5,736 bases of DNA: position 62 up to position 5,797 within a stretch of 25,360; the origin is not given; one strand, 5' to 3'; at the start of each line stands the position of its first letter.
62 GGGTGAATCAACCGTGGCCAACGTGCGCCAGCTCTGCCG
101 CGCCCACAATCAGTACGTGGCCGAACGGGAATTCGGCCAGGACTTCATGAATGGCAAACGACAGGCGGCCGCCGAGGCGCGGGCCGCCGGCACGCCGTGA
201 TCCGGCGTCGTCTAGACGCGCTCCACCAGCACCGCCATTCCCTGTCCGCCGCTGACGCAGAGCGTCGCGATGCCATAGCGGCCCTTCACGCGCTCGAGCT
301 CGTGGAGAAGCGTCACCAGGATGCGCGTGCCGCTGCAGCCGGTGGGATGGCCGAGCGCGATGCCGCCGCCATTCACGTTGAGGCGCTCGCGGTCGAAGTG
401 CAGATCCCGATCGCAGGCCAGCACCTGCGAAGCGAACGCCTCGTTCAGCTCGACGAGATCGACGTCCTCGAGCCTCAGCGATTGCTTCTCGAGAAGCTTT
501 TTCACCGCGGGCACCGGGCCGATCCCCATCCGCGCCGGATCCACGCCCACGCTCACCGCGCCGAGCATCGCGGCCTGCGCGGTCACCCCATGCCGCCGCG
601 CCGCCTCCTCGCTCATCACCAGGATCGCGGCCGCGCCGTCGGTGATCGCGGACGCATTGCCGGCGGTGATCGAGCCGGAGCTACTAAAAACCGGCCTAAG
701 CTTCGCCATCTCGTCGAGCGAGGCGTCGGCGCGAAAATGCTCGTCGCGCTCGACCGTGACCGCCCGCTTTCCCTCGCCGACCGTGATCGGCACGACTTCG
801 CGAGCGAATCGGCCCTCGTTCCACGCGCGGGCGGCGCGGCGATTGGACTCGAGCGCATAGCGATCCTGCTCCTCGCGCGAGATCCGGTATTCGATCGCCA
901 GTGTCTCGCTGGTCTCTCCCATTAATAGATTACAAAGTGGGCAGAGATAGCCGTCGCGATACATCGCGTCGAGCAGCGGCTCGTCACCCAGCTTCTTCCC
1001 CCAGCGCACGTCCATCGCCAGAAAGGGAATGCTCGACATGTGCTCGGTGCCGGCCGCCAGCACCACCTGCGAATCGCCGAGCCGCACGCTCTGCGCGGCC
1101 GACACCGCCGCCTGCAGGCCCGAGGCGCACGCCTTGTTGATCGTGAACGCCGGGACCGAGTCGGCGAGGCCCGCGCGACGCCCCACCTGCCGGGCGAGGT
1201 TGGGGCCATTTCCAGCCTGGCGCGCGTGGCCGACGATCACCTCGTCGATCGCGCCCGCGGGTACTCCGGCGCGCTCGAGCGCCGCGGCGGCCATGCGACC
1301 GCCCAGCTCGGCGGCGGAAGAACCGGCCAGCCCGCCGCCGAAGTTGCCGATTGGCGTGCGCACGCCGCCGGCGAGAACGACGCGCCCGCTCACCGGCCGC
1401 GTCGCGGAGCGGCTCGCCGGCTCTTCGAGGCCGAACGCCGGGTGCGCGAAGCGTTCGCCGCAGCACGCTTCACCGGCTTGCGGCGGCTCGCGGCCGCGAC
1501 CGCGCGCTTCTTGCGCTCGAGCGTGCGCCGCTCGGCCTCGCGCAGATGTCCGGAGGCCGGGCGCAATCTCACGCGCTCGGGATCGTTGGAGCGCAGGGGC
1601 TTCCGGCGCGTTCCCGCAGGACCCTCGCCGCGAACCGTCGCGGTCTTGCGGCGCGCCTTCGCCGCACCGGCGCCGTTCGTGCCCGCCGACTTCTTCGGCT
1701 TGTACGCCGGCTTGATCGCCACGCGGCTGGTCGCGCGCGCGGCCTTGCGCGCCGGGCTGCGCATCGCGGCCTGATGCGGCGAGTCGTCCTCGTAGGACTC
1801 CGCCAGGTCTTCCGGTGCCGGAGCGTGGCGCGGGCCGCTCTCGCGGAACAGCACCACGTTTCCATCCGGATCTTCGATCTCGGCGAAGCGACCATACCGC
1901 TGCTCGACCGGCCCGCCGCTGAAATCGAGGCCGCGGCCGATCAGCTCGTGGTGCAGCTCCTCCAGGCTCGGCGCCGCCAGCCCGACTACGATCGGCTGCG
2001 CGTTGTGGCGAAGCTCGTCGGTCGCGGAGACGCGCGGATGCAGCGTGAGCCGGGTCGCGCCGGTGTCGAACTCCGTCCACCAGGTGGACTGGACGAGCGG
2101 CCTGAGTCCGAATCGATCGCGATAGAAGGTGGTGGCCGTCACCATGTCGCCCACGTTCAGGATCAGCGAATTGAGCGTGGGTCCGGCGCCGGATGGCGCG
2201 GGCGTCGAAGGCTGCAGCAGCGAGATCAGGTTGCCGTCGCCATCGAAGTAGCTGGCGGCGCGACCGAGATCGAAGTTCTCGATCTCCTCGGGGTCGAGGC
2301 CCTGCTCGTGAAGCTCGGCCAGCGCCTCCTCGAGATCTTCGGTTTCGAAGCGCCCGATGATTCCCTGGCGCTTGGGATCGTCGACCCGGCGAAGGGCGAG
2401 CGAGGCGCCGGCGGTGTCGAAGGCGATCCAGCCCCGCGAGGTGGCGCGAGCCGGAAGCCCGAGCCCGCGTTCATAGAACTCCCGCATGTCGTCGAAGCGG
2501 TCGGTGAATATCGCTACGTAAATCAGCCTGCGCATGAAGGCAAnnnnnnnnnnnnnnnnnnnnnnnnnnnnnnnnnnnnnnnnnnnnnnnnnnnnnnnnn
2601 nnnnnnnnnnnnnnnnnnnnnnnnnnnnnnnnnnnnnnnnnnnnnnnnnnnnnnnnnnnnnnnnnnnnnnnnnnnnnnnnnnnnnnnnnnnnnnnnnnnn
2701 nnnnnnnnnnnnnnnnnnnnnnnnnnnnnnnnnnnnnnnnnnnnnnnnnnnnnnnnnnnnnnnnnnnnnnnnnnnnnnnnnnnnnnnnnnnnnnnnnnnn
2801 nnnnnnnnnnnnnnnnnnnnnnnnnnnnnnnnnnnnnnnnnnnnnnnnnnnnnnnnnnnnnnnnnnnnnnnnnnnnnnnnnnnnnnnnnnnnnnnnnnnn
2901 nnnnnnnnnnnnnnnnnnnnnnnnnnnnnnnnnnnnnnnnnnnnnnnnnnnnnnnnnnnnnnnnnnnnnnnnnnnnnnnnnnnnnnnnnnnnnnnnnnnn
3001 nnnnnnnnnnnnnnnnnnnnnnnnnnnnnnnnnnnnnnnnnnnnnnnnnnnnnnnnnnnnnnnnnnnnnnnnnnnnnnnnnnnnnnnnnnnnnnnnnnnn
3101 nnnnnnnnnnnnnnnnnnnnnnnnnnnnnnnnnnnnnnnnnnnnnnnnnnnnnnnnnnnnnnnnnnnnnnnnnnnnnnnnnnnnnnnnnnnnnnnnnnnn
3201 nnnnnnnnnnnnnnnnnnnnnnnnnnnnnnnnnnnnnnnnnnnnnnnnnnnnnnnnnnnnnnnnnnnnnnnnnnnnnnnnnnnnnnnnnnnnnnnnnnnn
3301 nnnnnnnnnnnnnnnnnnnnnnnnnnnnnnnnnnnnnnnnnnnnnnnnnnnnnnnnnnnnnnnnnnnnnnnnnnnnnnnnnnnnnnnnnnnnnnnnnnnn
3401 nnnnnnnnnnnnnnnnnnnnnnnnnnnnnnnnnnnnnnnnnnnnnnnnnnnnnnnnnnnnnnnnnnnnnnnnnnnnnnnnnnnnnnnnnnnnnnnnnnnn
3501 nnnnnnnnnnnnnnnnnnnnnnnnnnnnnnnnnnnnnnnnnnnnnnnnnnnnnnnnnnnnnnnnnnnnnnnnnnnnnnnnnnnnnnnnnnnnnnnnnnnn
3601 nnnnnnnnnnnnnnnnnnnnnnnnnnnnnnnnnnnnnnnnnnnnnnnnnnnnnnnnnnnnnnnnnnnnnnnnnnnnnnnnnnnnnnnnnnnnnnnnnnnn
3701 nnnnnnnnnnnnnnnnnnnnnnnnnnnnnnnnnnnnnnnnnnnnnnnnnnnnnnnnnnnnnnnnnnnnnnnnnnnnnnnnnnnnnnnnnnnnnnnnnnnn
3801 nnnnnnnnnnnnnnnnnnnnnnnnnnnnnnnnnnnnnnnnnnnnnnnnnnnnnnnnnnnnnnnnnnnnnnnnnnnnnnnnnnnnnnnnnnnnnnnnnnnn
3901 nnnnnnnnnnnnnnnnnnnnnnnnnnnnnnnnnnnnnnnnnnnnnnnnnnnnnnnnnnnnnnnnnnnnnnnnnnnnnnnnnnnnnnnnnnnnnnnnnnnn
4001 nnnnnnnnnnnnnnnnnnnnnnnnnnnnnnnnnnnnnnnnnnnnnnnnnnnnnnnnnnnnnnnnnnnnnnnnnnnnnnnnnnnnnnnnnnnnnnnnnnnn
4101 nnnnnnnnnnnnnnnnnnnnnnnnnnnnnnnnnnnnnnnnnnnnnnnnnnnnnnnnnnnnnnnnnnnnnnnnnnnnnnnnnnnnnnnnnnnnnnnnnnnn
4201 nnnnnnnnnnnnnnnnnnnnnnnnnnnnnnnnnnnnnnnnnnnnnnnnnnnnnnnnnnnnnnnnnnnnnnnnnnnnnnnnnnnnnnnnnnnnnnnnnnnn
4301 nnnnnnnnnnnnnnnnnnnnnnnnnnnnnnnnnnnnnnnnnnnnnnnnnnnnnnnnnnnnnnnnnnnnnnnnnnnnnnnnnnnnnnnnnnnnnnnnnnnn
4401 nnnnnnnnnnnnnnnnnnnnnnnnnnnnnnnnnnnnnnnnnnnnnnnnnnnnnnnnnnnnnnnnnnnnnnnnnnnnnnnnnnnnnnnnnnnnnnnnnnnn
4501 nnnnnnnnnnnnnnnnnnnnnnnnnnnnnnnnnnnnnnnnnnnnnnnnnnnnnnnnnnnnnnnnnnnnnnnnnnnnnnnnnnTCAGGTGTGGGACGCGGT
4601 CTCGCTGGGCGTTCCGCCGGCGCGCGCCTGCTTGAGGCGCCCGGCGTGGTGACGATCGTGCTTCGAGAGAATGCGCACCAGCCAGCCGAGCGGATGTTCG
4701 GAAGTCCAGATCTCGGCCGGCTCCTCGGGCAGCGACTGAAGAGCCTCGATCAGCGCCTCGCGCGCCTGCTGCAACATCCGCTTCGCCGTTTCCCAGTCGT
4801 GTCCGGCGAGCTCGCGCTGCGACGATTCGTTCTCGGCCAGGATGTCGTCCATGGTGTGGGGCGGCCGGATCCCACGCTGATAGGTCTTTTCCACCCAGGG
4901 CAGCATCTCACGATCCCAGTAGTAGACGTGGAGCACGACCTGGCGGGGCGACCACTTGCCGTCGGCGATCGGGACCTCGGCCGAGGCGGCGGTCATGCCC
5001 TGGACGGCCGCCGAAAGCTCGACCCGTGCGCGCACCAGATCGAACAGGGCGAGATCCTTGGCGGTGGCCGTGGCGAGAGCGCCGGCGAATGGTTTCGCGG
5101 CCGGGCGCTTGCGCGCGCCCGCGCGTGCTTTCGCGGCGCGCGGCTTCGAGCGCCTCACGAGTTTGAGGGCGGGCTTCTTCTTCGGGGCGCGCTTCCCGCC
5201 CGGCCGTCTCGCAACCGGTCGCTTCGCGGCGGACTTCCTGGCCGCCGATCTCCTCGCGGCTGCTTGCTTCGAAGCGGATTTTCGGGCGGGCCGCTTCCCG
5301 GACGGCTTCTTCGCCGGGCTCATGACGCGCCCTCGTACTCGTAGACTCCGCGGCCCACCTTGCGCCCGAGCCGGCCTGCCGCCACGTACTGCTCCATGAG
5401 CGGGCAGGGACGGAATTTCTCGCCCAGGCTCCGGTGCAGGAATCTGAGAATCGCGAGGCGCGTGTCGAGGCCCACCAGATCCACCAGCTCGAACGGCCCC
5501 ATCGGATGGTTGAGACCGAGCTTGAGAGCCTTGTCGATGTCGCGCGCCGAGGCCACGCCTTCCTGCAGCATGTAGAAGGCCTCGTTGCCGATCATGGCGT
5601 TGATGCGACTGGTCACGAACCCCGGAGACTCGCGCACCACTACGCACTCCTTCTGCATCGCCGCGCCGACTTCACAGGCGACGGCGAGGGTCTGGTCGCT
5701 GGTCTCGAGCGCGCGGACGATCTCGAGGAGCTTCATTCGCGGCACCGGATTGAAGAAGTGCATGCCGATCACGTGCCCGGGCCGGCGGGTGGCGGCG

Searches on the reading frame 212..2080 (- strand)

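Call 46: search_protein_families(library=pfam, proteins=[window:212-2080:-], max_evalue=0.0001)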
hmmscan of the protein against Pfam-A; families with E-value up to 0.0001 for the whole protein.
window:212-2080:- (622 aa): 3 families
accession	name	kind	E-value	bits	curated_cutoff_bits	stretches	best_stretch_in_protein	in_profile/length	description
PF00108.29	Thiolase_N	-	1.8e-83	280.3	26.4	1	234-492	1-260/260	Thiolase, N-terminal domain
PF02803.24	Thiolase_C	-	2.9e-46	156.5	27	1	501-621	3-123/123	Thiolase, C-terminal domain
PF00109.32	ketoacyl-synt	-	2.2e-05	24.6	20.8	1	310-349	166-205/252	Beta-ketoacyl synthase, N-terminal domain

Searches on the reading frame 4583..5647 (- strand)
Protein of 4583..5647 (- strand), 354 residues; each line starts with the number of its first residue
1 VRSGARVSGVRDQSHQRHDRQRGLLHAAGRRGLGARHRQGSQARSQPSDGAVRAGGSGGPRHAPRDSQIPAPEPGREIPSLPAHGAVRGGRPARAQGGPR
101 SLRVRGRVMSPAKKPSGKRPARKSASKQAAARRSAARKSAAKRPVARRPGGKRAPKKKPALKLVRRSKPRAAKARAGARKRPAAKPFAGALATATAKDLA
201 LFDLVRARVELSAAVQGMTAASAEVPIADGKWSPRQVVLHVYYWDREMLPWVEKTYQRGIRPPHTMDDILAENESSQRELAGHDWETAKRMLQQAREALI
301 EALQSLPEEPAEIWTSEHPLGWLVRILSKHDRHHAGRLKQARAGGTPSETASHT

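Call 46: search_protein_families(library=pfam, proteins=[window:4583-5647:-], max_evalue=0.0001)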
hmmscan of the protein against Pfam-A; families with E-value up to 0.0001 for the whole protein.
window:4583-5647:- (354 aa): 2 families
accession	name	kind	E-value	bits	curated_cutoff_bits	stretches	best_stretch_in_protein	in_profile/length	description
PF12867.12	DinB_2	-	1.3e-13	51.9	24.8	1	204-336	2-126/128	DinB superfamily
PF08020.16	DUF1706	-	3.3e-05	24.3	24.2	1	211-309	21-126/166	Protein of unknown function (DUF1706)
